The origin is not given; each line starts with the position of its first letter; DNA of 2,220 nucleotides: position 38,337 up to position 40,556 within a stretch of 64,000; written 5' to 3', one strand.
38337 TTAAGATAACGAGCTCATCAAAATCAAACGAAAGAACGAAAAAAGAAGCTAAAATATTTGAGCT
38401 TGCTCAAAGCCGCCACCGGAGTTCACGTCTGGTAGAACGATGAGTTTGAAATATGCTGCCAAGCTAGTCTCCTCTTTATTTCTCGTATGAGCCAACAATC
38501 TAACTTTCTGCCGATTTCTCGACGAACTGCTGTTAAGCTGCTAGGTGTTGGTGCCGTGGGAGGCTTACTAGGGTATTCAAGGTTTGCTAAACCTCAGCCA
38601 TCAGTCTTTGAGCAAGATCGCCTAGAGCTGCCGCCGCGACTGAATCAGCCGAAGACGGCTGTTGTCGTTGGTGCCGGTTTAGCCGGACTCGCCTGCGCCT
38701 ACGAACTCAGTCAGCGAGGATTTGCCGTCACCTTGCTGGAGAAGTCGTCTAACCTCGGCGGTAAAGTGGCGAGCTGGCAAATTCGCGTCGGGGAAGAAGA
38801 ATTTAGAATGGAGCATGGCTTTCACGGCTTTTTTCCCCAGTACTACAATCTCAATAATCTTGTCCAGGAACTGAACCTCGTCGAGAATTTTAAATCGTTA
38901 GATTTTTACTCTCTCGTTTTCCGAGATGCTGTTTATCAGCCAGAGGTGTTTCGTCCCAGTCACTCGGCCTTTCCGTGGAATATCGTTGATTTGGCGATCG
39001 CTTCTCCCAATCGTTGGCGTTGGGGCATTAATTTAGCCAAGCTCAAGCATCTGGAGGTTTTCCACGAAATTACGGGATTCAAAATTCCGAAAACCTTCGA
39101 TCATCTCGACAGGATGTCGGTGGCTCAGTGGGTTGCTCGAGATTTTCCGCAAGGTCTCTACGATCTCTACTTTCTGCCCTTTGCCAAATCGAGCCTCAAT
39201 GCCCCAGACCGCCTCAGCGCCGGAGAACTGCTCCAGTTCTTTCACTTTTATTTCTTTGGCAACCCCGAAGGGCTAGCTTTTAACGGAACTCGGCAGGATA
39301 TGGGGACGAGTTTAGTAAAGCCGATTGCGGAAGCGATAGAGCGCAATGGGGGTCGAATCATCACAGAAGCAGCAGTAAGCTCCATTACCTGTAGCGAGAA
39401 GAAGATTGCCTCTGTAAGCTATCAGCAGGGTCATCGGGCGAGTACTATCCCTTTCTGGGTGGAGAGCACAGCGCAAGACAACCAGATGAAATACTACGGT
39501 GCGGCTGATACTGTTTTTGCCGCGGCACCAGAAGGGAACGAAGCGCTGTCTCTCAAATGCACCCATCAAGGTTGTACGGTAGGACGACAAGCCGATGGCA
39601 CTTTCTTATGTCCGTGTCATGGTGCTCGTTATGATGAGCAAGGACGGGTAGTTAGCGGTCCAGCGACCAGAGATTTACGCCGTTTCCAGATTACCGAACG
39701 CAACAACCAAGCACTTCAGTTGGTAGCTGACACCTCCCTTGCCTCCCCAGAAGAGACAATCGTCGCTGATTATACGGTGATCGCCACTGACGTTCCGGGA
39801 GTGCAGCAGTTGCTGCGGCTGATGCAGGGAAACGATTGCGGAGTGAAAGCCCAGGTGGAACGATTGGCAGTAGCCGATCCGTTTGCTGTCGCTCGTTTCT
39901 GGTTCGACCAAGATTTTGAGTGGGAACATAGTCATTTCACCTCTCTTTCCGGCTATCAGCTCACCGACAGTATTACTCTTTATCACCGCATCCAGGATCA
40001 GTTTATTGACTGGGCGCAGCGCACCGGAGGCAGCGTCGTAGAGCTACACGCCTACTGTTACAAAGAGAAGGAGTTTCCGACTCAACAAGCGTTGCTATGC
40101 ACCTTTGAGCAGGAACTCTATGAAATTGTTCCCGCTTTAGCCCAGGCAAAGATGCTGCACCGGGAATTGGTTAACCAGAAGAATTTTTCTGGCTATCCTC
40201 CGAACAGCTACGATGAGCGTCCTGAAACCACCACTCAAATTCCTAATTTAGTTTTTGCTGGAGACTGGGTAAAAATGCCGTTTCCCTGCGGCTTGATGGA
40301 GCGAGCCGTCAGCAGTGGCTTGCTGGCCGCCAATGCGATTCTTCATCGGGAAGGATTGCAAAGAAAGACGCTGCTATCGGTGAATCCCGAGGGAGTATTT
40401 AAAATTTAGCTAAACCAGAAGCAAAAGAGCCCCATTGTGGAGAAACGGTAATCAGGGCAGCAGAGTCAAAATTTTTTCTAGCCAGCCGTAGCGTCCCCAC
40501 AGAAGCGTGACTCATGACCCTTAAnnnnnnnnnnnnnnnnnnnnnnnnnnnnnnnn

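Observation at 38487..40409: Tat-exported flavoprotein with a bc1/b6f-type Rieske domain inserted inside the amine-oxidase/phytoene-desaturase fold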

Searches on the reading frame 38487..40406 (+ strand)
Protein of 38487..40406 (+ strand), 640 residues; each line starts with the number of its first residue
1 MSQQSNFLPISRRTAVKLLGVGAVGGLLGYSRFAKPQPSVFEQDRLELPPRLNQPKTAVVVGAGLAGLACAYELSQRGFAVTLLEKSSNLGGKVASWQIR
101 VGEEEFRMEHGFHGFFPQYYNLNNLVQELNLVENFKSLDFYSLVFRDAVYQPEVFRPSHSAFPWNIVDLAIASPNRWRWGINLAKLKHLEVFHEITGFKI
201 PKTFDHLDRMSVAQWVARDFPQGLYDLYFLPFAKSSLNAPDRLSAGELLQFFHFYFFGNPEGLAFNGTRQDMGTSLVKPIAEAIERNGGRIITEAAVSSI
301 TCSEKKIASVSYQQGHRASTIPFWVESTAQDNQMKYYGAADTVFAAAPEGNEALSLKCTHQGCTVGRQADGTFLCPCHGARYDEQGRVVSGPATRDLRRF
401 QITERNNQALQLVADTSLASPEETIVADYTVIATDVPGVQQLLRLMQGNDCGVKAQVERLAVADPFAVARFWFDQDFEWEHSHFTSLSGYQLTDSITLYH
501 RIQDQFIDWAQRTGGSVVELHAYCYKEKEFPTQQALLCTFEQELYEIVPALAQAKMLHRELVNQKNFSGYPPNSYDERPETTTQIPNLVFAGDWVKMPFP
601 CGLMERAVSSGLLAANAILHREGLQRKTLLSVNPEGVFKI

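Call 3: search_protein_families(library=pfam, proteins=[window:38487-40406:+], max_evalue=0.1)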
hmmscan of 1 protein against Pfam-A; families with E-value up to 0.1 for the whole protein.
window:38487-40406:+ (640 aa): 15 families
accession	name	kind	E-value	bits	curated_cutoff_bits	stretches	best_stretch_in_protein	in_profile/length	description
PF01593.30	Amino_oxidase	-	7.3e-36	124.8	19.8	2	65-316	1-243/443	Flavin containing amine oxidoreductase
PF13450.12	NAD_binding_8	-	6.3e-18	65.2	21.9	1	60-129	1-68/68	NAD(P)-binding Rossmann-like domain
PF01266.30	DAO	-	6e-12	46.2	27.9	1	58-316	2-191/353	FAD dependent oxidoreductase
PF00355.32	Rieske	-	3.7e-10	40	20.3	1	342-400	27-87/88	Rieske [2Fe-2S] domain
PF00890.30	FAD_binding_2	-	9.9e-08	32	20.4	1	58-94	2-38/414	FAD binding domain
PF03486.20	HI0933_like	-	1.6e-07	31.5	50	1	57-95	2-40/244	HI0933-like protein Rossmann domain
PF12831.13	FAD_oxidored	-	9.7e-06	25.6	27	1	59-97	3-41/416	FAD dependent oxidoreductase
PF00070.33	Pyr_redox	-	1.5e-05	25.9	22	1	58-91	2-35/82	Pyridine nucleotide-disulphide oxidoreductase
PF07992.20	Pyr_redox_2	-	2.5e-05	24.3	26.1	1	58-90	3-177/291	Pyridine nucleotide-disulphide oxidoreductase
PF01946.23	Thi4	-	4e-05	23.4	26.2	1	59-93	21-56/235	Thi4 family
PF01134.28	GIDA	-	0.00013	21.6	22.1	1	59-88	3-32/391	Glucose inhibited division protein A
PF01494.25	FAD_binding_3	-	0.00055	19.7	22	1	58-88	4-34/349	FAD binding domain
PF13738.12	Pyr_redox_3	-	0.0006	19.6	30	1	59-97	1-39/305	Pyridine nucleotide-disulphide oxidoreductase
PF05834.18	Lycopene_cycl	-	0.002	17.7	23.4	1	59-98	3-45/380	Lycopene cyclase protein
PF13454.12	NAD_binding_9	-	0.0079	16.6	21.8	0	59-96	1-42/155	FAD-NAD(P)-binding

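Call 4: search_protein_families(library=ncbifam, proteins=[window:38487-40406:+], max_evalue=0.1)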
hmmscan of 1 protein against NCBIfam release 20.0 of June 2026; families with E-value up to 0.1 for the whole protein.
window:38487-40406:+ (640 aa): 133 families (the best 25 are shown)
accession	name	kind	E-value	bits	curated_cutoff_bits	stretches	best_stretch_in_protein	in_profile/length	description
TIGR03467.1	HpnE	equivalog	5.4e-45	154.5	283.05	2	59-312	2-246/430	hydroxysqualene dehydroxylase HpnE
TIGR02731.1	phytoene_desat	equivalog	6.9e-23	81.1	569.4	2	59-306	3-245/453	15-cis-phytoene desaturase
TIGR02732.1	zeta_caro_desat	equivalog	2.1e-20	73.1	622.15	1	59-304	3-249/474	9,9'-di-cis-zeta-carotene desaturase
NF005560.0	PRK07233.1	equivalog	2.2e-20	72.9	252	1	58-316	3-241/435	hypothetical protein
NF005547.0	PRK07208.1-3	equivalog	9.2e-15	54.3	380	1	54-319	3-251/465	hypothetical protein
NF045928.1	Cytb6fFeSPetC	equivalog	2.1e-14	53.3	250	1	354-412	104-163/179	cytochrome b6-f complex iron-sulfur subunit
NF010001.0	PRK13474.1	subfamily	2.3e-13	49.8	154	1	354-408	103-158/178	cytochrome b6-f complex iron-sulfur subunit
NF005548.0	PRK07208.1-4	equivalog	5e-13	48.5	389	1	56-138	4-82/488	hypothetical protein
NF045637.1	carotdesatCrtDProt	equivalog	4.1e-11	42.1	580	1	59-99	2-42/485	1-hydroxycarotenoid 3,4-desaturase CrtD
TIGR02734.1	crtI_fam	subfamily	1.1e-10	40.9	238.1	1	58-99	1-42/504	phytoene desaturase family protein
TIGR01416.1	Rieske_proteo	equivalog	4e-10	40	97.4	1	357-397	115-160/176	ubiquinol-cytochrome c reductase iron-sulfur subunit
NF005546.0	PRK07208.1-2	equivalog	7.1e-09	34.8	418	1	55-129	4-75/527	hypothetical protein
NF058655.1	CrtID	equivalog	9.2e-09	34.6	640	1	59-150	2-84/478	bifunctional phytoene desaturase/3,4-desaturase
NF009410.0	PRK12771.1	subfamily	2e-08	33.3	516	1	54-94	137-177/566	NAD(P)-binding protein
NF045663.1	diclust_near_Sec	equivalog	2.3e-08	32.6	530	1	49-98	100-149/759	pyridine nucleotide-disulfide oxidoreductase/dicluster-binding protein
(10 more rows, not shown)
